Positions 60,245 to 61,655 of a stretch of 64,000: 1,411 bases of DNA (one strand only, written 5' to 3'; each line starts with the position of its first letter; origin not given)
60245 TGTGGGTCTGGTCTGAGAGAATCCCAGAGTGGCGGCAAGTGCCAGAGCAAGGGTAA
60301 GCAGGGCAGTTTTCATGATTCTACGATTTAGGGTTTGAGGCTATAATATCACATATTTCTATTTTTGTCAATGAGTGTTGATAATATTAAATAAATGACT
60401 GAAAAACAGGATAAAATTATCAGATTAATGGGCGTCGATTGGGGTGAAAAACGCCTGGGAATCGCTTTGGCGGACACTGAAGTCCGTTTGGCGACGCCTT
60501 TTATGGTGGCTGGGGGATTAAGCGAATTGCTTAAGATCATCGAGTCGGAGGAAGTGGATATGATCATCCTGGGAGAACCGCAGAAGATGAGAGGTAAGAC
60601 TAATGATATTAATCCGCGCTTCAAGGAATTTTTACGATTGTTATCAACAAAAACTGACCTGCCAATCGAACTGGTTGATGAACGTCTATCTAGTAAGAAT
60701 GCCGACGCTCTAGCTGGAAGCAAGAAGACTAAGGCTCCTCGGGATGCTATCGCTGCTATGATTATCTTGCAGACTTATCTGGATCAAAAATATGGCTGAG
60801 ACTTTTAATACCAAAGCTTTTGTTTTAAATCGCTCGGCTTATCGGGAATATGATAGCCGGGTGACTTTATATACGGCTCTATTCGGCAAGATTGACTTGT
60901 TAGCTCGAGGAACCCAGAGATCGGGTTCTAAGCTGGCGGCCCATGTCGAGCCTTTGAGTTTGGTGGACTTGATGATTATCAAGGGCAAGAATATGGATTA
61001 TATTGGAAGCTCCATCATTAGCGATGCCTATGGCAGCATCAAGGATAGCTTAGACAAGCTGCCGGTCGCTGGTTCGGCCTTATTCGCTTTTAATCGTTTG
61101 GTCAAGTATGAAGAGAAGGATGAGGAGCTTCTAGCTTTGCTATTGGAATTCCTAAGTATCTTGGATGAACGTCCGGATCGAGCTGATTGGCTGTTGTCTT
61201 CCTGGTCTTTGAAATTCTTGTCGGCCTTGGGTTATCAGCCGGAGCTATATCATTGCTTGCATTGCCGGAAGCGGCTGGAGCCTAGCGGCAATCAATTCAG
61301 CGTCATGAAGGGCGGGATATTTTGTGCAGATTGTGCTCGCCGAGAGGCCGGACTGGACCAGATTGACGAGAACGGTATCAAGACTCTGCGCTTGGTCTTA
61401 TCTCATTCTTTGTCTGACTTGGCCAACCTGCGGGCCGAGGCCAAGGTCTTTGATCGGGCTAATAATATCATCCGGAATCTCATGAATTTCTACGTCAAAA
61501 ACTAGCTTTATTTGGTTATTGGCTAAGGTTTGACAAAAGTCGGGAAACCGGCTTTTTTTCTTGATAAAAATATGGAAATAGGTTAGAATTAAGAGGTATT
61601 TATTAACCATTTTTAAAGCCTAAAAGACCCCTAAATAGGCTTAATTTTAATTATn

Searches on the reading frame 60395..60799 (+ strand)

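Call 54: search_protein_families(library=pfam, proteins=[window:60395-60799:+], max_evalue=0.001)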
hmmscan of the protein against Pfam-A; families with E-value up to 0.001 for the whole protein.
window:60395-60799:+ (134 aa): 1 family
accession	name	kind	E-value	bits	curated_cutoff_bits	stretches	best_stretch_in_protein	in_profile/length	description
PF03652.20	RuvX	-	1.7e-27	96.8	29.2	1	10-131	2-134/134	Holliday junction resolvase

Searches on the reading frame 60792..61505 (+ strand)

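Call 54: search_protein_families(library=pfam, proteins=[window:60792-61505:+], max_evalue=0.001)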
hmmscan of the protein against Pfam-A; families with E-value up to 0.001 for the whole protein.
window:60792-61505:+ (237 aa): 2 families
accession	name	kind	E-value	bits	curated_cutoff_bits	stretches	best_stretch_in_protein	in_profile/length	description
PF02565.21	RecO_C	-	2.8e-17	63.4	22.1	1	102-235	19-149/157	Recombination protein O C terminal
PF11967.14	RecO_N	-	3.7e-16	59.3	27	1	1-74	1-74/80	Recombination protein O N terminal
